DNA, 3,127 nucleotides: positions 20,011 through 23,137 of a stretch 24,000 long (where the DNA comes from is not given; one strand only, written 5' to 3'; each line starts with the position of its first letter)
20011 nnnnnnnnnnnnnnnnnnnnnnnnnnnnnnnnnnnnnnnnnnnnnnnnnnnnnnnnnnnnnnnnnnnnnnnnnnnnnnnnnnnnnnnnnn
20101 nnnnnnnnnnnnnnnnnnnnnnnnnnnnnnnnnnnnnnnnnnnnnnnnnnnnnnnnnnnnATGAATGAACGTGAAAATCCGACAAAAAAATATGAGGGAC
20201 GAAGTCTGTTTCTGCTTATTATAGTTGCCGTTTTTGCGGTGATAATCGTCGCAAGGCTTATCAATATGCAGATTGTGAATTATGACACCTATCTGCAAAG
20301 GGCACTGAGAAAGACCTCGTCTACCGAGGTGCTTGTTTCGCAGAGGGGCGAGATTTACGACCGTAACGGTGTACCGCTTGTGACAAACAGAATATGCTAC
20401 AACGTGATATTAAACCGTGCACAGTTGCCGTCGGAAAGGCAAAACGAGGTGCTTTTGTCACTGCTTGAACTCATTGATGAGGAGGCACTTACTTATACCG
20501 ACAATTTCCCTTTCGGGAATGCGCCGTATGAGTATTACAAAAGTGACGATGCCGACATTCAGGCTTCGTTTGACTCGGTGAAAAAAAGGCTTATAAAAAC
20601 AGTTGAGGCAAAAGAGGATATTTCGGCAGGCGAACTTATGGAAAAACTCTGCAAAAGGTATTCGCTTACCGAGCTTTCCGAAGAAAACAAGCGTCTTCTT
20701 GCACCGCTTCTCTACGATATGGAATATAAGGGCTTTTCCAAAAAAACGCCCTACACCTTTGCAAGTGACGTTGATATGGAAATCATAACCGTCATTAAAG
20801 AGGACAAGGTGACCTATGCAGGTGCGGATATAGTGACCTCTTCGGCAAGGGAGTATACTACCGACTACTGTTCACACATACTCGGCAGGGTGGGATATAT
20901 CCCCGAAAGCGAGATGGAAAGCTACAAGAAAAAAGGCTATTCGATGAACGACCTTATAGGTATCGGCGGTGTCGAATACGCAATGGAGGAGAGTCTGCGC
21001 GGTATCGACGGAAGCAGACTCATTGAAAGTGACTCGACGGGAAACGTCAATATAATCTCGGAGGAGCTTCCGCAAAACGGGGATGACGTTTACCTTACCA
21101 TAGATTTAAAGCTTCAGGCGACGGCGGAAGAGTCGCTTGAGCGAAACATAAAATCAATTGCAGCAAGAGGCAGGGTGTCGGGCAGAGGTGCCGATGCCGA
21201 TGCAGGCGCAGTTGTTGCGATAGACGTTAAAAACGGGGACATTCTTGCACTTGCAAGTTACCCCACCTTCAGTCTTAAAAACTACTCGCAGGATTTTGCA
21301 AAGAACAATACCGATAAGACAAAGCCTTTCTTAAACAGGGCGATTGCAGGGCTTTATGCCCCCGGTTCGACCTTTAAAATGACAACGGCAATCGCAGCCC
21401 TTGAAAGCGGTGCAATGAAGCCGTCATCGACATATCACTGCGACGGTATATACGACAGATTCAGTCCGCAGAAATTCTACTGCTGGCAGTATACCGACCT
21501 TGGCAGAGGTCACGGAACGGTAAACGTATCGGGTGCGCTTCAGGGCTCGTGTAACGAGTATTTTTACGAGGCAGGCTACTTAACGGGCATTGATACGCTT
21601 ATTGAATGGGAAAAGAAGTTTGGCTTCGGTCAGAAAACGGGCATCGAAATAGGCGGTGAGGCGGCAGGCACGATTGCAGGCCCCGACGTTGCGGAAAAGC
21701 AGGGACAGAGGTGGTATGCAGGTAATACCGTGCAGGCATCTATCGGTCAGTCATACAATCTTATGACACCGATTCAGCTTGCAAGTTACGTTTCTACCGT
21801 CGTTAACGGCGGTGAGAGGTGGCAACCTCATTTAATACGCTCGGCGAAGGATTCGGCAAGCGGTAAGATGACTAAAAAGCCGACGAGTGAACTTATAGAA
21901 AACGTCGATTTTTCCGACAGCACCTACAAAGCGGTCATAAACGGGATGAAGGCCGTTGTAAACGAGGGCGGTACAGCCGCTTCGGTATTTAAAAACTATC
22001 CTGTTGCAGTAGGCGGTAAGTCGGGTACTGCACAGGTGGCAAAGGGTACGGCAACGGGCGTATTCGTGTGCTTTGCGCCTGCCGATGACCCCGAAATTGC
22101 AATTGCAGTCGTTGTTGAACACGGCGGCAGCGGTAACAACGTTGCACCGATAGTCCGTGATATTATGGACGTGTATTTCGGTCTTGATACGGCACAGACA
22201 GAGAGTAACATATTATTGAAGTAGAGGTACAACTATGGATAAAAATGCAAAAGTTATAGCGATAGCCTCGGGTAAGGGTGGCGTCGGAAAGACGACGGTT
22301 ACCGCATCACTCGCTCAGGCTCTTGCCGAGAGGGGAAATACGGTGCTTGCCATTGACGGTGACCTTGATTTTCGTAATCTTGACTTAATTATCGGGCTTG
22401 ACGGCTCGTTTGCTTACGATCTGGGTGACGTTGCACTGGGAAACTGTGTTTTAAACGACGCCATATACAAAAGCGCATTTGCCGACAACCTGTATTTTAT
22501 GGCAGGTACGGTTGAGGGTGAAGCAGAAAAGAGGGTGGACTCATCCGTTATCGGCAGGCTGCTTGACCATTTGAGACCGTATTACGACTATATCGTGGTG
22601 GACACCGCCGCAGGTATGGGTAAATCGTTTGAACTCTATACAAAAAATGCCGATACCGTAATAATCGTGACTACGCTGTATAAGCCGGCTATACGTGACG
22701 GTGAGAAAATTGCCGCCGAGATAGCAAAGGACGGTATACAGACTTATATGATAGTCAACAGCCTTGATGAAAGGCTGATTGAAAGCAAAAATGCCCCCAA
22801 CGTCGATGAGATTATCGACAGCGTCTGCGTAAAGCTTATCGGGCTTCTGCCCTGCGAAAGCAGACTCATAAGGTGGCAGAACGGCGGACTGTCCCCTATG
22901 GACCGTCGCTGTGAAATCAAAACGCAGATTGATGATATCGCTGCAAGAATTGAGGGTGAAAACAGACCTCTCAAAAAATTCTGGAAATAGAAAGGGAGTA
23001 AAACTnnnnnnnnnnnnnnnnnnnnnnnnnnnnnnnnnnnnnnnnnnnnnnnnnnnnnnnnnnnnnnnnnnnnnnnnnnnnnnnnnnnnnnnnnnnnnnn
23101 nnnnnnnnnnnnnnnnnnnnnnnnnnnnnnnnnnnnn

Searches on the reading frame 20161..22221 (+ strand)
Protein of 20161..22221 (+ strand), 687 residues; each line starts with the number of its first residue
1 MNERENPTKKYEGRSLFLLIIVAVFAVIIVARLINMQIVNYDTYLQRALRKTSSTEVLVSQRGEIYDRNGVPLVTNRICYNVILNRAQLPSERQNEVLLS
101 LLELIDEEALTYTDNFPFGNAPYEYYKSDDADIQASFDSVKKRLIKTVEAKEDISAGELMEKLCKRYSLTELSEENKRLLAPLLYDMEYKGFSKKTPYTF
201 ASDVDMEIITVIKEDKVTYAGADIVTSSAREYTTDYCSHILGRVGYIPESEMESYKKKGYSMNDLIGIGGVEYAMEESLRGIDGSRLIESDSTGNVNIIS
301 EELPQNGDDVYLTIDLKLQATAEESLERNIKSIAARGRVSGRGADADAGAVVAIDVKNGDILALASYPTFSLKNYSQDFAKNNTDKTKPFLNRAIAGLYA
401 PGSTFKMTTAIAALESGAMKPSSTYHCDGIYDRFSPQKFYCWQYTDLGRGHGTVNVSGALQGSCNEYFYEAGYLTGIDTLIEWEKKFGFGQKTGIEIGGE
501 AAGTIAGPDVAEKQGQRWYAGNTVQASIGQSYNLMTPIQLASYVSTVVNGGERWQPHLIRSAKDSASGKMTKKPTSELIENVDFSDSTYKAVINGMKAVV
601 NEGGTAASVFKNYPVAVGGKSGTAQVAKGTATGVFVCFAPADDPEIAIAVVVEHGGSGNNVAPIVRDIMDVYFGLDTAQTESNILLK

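Call 42: search_protein_families(library=pfam, proteins=[window:20161-22221:+], max_evalue=0.001)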
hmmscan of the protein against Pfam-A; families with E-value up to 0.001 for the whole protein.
window:20161-22221:+ (687 aa): 2 families
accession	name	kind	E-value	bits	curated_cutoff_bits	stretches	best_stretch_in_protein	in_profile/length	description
PF00905.27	Transpeptidase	-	1.6e-66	225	22.1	1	349-670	1-299/299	Penicillin binding protein transpeptidase domain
PF03717.20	PBP_dimer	-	1.5e-35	123.6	24.4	1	60-296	4-175/180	Penicillin-binding Protein dimerisation domain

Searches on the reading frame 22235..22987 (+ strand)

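Call 42: search_protein_families(library=pfam, proteins=[window:22235-22987:+], max_evalue=0.001)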
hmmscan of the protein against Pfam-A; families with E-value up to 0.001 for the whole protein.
window:22235-22987:+ (251 aa): 9 families
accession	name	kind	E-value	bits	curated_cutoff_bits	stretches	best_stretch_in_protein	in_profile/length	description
PF13614.12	AAA_31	-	2.3e-19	70.4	27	1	5-152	1-153/177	AAA domain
PF01656.29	CbiA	-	1.2e-16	61.3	25.4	1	8-218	1-122/125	CobQ/CobB/MinD/ParA nucleotide binding domain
PF10609.15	ParA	-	1.8e-13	50.9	27.1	1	6-57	4-55/246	NUBPL iron-transfer P-loop NTPase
PF09140.17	MipZ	-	2.8e-07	30.5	20.7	1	7-47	2-42/262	ATPase MipZ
PF02374.21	ArsA_ATPase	-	3.7e-07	30.1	24.3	1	10-42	5-37/305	Anion-transporting ATPase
PF00142.24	Fer4_NifH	-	6.2e-07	29.6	25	1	12-43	6-37/271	4Fe-4S iron sulfur cluster binding proteins, NifH/frxC family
PF06564.18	CBP_BcsQ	-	1.9e-06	28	21.3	1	7-144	3-143/234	Cellulose biosynthesis protein BcsQ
PF25199.1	nSTAND_NTPase5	-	0.00054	20.2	34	0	5-49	40-85/145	Novel STAND NTPase 5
PF07015.17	VirC1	-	0.00098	19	24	0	6-43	2-39/231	VirC1 protein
